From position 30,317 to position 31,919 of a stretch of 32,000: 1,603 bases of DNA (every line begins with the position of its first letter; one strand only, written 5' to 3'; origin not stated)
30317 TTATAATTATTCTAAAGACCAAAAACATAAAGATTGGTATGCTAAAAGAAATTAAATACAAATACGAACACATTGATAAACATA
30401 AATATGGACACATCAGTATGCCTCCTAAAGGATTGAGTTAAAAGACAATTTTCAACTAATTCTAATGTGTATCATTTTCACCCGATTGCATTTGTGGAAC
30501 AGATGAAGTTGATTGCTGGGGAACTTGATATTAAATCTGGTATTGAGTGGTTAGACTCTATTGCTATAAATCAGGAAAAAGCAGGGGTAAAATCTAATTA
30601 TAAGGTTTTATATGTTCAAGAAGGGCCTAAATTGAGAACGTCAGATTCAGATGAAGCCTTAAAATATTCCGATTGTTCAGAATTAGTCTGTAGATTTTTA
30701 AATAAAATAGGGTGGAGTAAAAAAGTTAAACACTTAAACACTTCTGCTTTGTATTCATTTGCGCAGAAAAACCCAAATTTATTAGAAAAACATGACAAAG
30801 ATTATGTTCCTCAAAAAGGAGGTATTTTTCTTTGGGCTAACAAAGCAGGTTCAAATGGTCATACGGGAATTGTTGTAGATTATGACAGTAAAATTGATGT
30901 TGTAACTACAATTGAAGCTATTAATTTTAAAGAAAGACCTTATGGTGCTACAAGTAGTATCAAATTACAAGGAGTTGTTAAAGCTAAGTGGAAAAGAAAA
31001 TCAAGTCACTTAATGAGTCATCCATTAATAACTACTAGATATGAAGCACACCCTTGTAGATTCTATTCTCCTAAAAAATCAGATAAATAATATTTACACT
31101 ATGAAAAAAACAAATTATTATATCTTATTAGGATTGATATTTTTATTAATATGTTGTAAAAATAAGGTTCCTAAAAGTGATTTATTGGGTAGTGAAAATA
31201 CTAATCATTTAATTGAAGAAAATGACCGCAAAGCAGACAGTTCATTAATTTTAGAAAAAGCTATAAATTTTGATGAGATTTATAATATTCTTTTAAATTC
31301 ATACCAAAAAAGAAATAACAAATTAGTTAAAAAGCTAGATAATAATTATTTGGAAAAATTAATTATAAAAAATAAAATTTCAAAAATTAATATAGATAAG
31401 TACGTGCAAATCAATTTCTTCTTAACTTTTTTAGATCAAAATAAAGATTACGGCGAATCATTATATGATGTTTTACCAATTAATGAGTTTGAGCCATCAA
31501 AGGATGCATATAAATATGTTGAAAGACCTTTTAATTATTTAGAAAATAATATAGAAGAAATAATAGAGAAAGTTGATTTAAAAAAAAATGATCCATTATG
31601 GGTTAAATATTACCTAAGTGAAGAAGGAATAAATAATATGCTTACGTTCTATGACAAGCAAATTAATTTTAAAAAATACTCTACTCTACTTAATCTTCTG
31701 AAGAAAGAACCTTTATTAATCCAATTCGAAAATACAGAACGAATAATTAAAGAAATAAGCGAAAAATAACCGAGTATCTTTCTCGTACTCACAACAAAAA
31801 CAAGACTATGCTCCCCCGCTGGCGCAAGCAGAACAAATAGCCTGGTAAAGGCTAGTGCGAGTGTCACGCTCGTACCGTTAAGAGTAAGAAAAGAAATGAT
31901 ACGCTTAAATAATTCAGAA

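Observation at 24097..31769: PAAR-led polymorphic toxin locus with one full-length cell-wall effector and an array of orphan toxin/immunity modules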

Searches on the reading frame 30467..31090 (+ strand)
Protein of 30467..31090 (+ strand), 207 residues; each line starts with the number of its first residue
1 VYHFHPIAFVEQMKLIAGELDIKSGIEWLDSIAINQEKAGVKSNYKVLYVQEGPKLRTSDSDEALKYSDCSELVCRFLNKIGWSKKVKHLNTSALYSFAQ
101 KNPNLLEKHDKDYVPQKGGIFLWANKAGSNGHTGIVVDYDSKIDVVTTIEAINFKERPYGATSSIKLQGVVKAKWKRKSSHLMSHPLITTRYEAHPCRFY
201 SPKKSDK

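Call 7: search_protein_families(library=pfam, proteins=[window:30467-31090:+], max_evalue=0.1)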
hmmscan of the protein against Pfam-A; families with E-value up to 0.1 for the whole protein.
window:30467-31090:+ (207 aa): 2 families
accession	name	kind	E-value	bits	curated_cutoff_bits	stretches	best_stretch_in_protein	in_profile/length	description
PF05257.22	CHAP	-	6.5e-06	27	26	1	65-149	6-78/81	CHAP domain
PF05382.19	Amidase_5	-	1.1e-05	25.8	21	1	68-165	29-126/142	Bacteriophage peptidoglycan hydrolase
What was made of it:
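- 30443..31090 (+): Orphan toxin module. A 71-nt homology stub (86% identical to 26930-27000) encodes the junction motif. A CHAP/Amidase_5 domain follows (Cys in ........, His in NGHTGIV). No delivery region. Pfam CHAP 27.0 bits (cutoff 26) and Amidase_5 25.8 bits (cutoff 21) (call 7).
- Checked: Orphan 30467-31090: CHAP 6.5e-6 and Amidase_5 1.1e-5, both above cutoff (call 7).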

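Call 10: search_protein_families(library=ncbifam, proteins=[window:30467-31090:+], max_evalue=0.1)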
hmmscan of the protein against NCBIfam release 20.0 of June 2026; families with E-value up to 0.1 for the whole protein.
window:30467-31090:+ (207 aa): 0 families

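Call 61: search_solved_structures(query=window:30467-31087:+, max_evalue=1, show_alignments=1)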
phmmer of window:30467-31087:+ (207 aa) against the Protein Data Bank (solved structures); distinct sequences matched with E-value up to 1: 2.
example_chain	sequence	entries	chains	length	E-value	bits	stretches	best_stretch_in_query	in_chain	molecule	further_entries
4nws_A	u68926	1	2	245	0.95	12.4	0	33-116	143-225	fluorescent protein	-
3m22_A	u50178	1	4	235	0.96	12.3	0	34-116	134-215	TagRFP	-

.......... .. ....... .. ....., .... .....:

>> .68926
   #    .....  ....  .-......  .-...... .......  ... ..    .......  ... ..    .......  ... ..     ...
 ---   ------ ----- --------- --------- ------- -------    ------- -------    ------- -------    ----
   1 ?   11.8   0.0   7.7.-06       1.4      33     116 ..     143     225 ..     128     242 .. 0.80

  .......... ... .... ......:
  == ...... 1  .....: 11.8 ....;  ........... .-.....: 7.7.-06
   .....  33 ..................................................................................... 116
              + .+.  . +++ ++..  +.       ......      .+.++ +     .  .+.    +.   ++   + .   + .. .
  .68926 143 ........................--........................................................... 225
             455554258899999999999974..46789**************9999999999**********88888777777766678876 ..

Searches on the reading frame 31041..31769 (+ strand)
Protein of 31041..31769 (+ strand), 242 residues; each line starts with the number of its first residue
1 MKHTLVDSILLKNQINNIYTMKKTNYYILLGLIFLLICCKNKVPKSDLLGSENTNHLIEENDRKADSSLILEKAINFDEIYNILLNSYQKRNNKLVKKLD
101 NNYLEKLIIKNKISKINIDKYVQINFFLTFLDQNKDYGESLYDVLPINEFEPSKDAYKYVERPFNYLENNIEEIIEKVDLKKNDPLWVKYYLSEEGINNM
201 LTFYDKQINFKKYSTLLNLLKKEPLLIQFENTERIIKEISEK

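Call 7: search_protein_families(library=pfam, proteins=[window:31041-31769:+], max_evalue=0.1)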
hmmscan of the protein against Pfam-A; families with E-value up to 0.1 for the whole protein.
window:31041-31769:+ (242 aa): 0 families

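Call 10: search_protein_families(library=ncbifam, proteins=[window:31041-31769:+], max_evalue=0.1)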
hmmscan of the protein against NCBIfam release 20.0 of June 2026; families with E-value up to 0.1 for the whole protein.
window:31041-31769:+ (242 aa): 0 families

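Call 36: find_homologous_proteins(query=window:31101-31769:+, max_evalue=0.001)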
Query window:31101-31769:+ (222 aa): 2 proteins with E <= 0.001 among 544 candidates.
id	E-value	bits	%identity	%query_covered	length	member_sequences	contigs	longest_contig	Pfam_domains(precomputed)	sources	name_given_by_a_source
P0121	1.6e-134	464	100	100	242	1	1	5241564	-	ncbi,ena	-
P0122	4.8e-95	335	73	100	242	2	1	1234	-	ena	-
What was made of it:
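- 31101..31769 (+): Lipoprotein 3 (222 aa from the M at 31101; the annotated 242-aa form starts at 31041). Candidate immunity protein for the CHAP orphan. Only two database relatives (call 36).
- A protein 100% identical to lipoprotein 3 lies on a 5,241,564-bp contig (call 36).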

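Call 38: find_encoding_contigs(protein=P0121, flank=10000, max_places=3)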
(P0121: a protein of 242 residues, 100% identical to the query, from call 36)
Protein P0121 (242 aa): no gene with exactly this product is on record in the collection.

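Call 40: list_cluster_members(proteins=[P0121, P0033, P0039])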
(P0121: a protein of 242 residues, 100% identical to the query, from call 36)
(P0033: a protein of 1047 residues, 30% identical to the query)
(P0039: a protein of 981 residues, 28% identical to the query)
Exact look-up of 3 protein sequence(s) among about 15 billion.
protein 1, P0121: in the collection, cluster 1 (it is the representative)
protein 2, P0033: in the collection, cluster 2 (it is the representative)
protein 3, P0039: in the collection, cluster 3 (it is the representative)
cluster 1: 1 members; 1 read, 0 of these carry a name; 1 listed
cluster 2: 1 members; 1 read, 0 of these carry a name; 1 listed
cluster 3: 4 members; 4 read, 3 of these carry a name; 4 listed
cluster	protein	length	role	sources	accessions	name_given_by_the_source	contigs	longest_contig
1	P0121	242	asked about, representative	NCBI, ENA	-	-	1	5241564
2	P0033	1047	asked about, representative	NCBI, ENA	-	-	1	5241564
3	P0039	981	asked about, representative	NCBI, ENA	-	-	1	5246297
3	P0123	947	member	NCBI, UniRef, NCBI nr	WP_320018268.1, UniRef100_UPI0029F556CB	hypothetical protein [Labilibaculum manganireducens] | hypothetical protein n=1 Tax=Labilibaculum manganireducens TaxID=1940525 ...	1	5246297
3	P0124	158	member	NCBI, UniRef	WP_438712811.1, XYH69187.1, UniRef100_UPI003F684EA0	hypothetical protein ACSTS3_15115 [Aquimarina muelleri] | hypothetical protein n=1 Tax=Aquimarina muelleri TaxID=279356 RepID=UPI003F684EA0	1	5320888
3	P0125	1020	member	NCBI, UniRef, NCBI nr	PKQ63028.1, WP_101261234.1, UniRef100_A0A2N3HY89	hypothetical protein BZG02_09660 [Labilibaculum filiforme] | EF-hand domain-containing protein n=1 Tax=Labilibaculum filiforme TaxID=1940526 ... | TIGR02594 family protein [Labilibaculum filiforme]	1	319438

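Call 69: find_encoding_contigs(protein=P0122, flank=5000, max_places=3)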
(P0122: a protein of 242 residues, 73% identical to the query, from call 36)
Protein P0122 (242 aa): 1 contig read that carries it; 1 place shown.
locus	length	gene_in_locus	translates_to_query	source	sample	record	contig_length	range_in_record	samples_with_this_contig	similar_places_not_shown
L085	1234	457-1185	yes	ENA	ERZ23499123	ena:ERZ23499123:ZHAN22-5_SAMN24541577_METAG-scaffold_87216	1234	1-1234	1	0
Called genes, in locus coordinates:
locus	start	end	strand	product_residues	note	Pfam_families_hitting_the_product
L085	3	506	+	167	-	?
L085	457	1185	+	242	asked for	-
